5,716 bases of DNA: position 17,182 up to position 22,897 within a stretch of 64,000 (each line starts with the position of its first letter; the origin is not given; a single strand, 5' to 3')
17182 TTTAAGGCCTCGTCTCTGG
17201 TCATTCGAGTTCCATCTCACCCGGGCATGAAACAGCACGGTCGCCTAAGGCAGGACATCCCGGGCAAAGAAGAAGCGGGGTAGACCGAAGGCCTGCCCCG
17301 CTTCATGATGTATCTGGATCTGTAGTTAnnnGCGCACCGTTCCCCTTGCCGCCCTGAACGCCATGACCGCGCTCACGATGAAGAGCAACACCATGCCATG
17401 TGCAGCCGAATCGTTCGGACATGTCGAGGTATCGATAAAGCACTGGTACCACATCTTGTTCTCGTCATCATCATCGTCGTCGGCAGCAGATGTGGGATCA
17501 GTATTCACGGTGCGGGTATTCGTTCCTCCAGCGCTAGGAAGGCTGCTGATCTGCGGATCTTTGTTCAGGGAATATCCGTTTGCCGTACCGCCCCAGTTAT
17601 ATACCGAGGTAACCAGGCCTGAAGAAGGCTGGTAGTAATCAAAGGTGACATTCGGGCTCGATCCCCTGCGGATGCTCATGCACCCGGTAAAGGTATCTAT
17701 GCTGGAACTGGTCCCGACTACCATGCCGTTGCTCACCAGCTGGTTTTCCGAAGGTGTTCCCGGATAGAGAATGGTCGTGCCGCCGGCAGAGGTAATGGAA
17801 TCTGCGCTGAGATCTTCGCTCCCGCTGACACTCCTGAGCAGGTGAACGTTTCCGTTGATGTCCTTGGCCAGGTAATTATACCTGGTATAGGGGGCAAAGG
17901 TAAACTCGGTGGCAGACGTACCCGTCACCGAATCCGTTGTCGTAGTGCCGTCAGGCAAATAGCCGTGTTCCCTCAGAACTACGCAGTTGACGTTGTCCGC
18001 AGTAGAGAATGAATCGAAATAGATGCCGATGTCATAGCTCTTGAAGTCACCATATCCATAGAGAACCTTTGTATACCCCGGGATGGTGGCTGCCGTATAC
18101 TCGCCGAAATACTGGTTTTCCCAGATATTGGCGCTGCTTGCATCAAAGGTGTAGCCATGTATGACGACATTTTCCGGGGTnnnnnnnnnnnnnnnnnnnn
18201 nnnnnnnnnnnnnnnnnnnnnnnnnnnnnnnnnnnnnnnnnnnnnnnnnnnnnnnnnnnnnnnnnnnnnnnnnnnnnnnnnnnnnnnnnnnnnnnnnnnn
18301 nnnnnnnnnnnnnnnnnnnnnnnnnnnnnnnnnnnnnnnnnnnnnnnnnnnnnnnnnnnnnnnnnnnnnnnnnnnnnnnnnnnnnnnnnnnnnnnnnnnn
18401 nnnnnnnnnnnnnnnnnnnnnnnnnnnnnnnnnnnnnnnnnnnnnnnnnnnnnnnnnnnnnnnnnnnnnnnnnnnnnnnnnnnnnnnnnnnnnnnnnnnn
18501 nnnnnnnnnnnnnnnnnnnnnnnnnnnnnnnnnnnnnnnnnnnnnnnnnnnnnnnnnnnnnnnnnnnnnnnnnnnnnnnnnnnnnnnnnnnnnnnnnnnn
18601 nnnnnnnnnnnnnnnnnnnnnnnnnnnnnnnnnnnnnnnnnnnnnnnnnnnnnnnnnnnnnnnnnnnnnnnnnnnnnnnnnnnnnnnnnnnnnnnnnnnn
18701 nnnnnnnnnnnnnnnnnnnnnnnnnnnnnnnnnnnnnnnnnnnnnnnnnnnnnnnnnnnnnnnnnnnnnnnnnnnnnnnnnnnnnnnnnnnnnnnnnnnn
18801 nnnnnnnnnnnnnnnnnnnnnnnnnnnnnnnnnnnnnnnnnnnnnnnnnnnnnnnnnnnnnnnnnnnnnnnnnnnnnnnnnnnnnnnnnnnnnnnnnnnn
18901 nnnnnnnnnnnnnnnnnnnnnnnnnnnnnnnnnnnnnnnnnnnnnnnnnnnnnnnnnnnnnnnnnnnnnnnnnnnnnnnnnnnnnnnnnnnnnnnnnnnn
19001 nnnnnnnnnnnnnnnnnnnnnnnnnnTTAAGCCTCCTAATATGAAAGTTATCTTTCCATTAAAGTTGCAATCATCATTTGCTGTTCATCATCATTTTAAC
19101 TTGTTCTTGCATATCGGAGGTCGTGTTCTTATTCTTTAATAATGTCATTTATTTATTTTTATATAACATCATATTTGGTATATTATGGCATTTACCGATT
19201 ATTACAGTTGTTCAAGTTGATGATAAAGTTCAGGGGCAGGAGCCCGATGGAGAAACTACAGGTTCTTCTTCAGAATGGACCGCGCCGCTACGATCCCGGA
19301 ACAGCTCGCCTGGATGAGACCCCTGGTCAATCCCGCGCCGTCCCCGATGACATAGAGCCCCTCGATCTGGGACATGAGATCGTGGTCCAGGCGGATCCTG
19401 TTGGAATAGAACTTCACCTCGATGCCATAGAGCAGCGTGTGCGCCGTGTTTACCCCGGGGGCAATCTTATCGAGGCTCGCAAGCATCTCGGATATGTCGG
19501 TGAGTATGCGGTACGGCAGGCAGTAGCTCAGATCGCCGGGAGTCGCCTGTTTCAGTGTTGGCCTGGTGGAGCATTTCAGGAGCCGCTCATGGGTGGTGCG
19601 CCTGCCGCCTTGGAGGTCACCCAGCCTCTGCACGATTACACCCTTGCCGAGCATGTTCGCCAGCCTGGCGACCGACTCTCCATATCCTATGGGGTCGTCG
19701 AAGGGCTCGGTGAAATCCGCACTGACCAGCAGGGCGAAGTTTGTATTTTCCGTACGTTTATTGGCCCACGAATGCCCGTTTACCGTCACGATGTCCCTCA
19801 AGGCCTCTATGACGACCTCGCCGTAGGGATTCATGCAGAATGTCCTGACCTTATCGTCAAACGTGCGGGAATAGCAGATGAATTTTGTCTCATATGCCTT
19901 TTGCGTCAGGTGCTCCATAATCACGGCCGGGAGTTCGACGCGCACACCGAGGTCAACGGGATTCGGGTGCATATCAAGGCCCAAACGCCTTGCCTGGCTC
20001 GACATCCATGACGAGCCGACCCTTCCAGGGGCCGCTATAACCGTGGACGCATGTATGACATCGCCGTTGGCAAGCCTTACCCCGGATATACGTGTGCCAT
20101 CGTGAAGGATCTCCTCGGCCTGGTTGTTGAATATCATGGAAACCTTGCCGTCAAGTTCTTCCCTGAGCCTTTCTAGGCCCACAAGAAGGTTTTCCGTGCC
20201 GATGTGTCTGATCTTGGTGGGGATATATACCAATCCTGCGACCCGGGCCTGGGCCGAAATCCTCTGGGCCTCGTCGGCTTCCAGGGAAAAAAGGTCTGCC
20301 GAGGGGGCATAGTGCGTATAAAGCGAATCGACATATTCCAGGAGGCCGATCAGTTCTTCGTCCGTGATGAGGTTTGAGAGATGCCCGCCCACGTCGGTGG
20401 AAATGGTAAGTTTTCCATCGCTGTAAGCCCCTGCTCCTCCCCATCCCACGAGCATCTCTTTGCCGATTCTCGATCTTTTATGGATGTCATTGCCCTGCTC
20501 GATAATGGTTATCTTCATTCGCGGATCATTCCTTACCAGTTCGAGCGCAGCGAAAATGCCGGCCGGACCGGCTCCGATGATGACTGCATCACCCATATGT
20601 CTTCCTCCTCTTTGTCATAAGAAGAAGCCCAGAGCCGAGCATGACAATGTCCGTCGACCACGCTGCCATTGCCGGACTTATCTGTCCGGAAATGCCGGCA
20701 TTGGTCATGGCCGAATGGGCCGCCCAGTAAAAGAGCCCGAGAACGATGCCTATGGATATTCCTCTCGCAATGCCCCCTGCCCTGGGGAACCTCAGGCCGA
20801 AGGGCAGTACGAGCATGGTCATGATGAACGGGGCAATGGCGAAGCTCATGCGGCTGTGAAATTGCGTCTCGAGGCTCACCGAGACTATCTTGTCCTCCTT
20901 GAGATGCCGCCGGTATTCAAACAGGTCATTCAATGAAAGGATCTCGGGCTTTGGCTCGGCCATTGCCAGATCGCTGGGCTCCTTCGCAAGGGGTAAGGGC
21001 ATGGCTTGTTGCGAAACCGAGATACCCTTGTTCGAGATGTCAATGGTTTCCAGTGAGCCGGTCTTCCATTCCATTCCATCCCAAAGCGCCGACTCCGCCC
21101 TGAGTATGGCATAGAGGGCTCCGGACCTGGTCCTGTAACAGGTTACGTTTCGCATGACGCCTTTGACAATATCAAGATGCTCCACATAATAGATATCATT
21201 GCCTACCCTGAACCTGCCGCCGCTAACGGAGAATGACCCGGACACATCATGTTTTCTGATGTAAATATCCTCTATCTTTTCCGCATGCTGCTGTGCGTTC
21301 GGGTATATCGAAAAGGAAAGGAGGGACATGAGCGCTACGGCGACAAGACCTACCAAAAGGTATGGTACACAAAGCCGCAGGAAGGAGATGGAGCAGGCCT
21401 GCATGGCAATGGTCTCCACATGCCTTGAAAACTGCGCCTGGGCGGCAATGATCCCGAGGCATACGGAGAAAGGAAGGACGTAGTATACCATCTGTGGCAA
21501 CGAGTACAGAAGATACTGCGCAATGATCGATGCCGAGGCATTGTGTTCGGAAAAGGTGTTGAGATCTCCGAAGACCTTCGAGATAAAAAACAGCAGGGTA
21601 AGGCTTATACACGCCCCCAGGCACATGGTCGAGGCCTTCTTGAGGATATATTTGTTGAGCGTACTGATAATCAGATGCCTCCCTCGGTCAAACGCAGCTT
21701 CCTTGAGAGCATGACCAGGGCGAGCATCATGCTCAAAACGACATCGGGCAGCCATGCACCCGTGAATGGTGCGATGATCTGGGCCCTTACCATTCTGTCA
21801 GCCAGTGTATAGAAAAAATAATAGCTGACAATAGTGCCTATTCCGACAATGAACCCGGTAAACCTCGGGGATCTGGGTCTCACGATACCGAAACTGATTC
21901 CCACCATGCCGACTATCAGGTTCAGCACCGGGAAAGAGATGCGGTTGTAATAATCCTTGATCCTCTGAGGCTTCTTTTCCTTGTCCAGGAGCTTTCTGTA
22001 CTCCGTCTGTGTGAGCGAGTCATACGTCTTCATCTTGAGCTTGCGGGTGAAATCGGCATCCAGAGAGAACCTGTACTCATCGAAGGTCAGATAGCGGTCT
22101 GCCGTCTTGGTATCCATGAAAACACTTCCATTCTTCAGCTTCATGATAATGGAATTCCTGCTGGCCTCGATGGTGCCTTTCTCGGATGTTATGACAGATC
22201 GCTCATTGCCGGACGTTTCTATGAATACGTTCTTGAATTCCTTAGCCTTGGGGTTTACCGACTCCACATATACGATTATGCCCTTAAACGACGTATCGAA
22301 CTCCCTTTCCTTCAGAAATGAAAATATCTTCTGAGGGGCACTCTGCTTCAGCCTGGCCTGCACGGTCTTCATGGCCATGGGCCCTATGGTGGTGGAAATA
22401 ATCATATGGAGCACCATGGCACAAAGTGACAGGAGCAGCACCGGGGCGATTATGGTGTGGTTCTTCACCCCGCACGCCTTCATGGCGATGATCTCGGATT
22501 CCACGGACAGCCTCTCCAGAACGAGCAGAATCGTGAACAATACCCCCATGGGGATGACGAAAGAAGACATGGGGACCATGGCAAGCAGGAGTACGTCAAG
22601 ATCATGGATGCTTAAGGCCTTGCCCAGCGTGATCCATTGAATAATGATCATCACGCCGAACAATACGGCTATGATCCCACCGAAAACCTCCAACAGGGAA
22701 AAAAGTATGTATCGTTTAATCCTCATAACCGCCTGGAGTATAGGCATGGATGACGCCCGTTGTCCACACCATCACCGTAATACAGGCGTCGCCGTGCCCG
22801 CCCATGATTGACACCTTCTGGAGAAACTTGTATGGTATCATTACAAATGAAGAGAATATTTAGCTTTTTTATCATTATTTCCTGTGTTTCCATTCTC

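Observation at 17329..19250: Secreted tandem-repeat protein with poly-Asp tract and an unusual C-terminal Cys-pair / TM / Arg tail (candidate uncharacterised sorting signal) behind an AT-rich promoter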

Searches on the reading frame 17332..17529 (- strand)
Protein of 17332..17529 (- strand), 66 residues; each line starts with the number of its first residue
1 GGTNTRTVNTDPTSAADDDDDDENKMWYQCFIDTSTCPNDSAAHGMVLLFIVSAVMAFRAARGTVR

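Call 10: search_protein_families(library=ncbifam, proteins=[window:17332-17529:-], max_evalue=10)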
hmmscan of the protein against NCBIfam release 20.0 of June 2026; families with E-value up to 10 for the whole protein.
seq(66 aa): 0 families

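Call 15: find_homologous_proteins(query=A2, max_evalue=10)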
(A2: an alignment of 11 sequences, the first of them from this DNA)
Query A2 (11 sequences): 510 candidates shared short words with the query, none scored E <= 10.

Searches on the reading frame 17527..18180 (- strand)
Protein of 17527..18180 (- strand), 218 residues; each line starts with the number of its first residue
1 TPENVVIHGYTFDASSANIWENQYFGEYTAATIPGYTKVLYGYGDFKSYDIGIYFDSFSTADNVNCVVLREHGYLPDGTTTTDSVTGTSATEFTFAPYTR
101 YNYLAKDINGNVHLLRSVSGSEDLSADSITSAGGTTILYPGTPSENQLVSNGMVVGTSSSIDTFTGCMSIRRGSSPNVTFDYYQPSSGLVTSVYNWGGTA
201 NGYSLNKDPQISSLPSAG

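Call 64: predict_structure(alignment_id=A9)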
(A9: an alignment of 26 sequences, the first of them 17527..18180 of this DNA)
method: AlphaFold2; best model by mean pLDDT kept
length: 218 residues; sequences in the alignment: 26
mean_pLDDT: 92.5   pTM: 0.88
mean pLDDT of the five models: 92.5, 92.4, 92.5, 92.0, 91.8
residues with pLDDT >= 90: 181; 70-90: 30; 50-70: 6; < 50: 1
segments of 3 or more residues with pLDDT < 50: none
pLDDT, mean of each block of 10 residues (from residue 1): 84 97 95 97 95 98 97 94 91 95 98 97 92 87 95 95 96 86 95 86 94 67
secondary structure, 60 per line:
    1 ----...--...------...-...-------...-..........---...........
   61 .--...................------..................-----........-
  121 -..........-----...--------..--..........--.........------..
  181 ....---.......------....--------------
elements in order: E5-7 E10-12 E37-43 E50-61 E64-82 E89-106 E112-119 E122-125 H126-131 E137-139 E152-161 E164-172 E179-184 E188-194 E201-204

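Call 68: fold_search(model_id=the predicted structure, library=pdb)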
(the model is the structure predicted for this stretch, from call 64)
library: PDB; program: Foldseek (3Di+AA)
matches with E <= 10: 469; with E <= 0.001: 0
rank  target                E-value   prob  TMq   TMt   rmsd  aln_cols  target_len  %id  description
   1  3ub1_A                3.6e-02  0.35  0.23  0.21  24.1       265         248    9  Ntf2 like protein involved in plasmid conjugation (released 2012-02-08)
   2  3fzx                  5.4e-02  0.69  0.31  0.32  13.9       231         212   11  CRYSTAL STRUCTURE OF A PUTATIVE EXPORTED PROTEIN WITH YMCC-LIKE FOLD (BF2203) FROM BACTEROIDES FRAGILIS NCTC 9343 AT 2.2 (released 2009-02-03)
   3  4fvs_A                1.1e-01  0.51  0.30  0.30  12.8       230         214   11  Crystal structure of a putative lipoprotein (BDI_3050) from Parabacteroides distasonis ATCC 8503 at 2.70 A resolution (released 2012-07-25)
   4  5ec5_M                1.2e-01  0.04  0.10  0.09  26.7       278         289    8  Crystal structure of lysenin pore (released 2016-05-18)
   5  4fvs_E                2.3e-01  0.47  0.32  0.33  11.1       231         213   11  Crystal structure of a putative lipoprotein (BDI_3050) from Parabacteroides distasonis ATCC 8503 at 2.70 A resolution (released 2012-07-25)
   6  5ec5_I                2.5e-01  0.08  0.16  0.14  25.4       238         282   10  Crystal structure of lysenin pore (released 2016-05-18)
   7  3tqy_A                4.0e-01  0.23  0.15  0.27  13.2       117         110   12  Structure of a single-stranded DNA-binding protein (ssb), from Coxiella burnetii (released 2011-09-21)
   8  6n4v_A                4.0e-01  0.06  0.13  0.11  18.6       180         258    9  CryoEM structure of Leviviridae PP7 WT coat protein dimer capsid (PP7PP7-WT) (released 2019-04-03)
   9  5gaq_A                4.4e-01  0.05  0.15  0.12  26.9       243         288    9  Cryo-EM structure of the Lysenin Pore (released 2016-04-06)
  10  5odn_E                4.7e-01  0.14  0.14  0.26  11.6       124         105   11  Salinibacter ruber Single-Strand Binding protein (released 2018-08-01)
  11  9o0k_A                4.7e-01  0.07  0.17  0.19  13.6       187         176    8  ChtA CR domain from Corynebacterium diphtheriae (released 2025-09-03)
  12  3d9r_B                6.0e-01  0.57  0.18  0.27   6.9        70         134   18  Crystal structure of ketosteroid isomerase-like protein (YP_049581.1) from ERWINIA CAROTOVORA ATROSEPTICA SCRI1043 at  (released 2008-07-01)
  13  6yfb_AA               6.4e-01  0.51  0.16  0.20   6.7        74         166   16  Virus-like particle of bacteriophage AVE016 (released 2020-09-02)
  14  1n1s                  6.4e-01  0.08  0.16  0.08  12.9       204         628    8  Trypanosoma rangeli sialidase (released 2003-01-07)
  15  3tqy_B                6.7e-01  0.15  0.14  0.26  12.3       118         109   14  Structure of a single-stranded DNA-binding protein (ssb), from Coxiella burnetii (released 2011-09-21)
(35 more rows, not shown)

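Call 71: search_solved_structures(query=A9, max_evalue=1)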
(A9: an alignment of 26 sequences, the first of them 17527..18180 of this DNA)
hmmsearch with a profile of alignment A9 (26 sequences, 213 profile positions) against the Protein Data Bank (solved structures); distinct sequences matched with E-value up to 1: 0.

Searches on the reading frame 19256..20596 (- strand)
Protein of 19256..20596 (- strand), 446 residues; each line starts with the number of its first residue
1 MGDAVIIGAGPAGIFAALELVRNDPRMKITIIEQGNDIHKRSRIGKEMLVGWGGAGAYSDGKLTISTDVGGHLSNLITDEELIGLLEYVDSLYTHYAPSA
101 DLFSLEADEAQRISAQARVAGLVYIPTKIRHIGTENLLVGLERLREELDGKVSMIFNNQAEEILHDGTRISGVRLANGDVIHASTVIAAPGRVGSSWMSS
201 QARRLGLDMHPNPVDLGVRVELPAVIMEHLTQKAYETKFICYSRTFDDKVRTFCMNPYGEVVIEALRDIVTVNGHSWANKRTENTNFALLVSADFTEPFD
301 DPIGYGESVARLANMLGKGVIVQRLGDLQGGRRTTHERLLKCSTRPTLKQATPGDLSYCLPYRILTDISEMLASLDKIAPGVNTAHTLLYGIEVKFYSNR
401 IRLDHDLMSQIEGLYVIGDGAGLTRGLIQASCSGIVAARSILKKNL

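Call 12: search_protein_families(library=ncbifam, proteins=[window:19256-20596:-], max_evalue=0.00001)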
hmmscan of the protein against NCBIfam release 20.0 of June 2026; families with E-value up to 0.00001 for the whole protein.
window:19256-20596:- (446 aa): 3 families
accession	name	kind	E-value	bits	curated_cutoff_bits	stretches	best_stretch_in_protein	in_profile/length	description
TIGR01790.1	carotene-cycl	subfamily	3.5e-07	29.7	209.5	0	3-38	1-34/387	lycopene cyclase family protein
NF045637.1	carotdesatCrtDProt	equivalog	1.9e-06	26.7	580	0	137-189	224-274/485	1-hydroxycarotenoid 3,4-desaturase CrtD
TIGR01292.1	TRX_reduct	equivalog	5.7e-06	25.4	343.45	0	3-33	2-30/300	thioredoxin-disulfide reductase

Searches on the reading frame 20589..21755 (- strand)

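Call 12: search_protein_families(library=ncbifam, proteins=[window:20589-21755:-], max_evalue=0.00001)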
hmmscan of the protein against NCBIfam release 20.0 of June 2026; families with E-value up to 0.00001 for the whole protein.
window:20589-21755:- (388 aa): 2 families
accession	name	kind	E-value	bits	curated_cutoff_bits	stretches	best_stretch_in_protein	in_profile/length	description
TIGR04408.1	LptG_lptG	equivalog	2.5e-65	220.4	240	1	32-382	1-350/351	LPS export ABC transporter permease LptG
TIGR04407.1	LptF_YjgP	equivalog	1.8e-34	119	230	1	33-381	2-346/347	LPS export ABC transporter permease LptF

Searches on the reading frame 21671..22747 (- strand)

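Call 12: search_protein_families(library=ncbifam, proteins=[window:21671-22747:-], max_evalue=0.00001)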
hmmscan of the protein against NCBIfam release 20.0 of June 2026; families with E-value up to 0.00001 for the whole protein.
window:21671-22747:- (358 aa): 2 families
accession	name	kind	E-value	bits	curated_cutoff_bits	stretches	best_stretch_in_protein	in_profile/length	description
TIGR04407.1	LptF_YjgP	equivalog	2.3e-56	191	230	1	10-346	2-345/347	LPS export ABC transporter permease LptF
TIGR04408.1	LptG_lptG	equivalog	1.6e-25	89.5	240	1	10-349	2-350/351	LPS export ABC transporter permease LptG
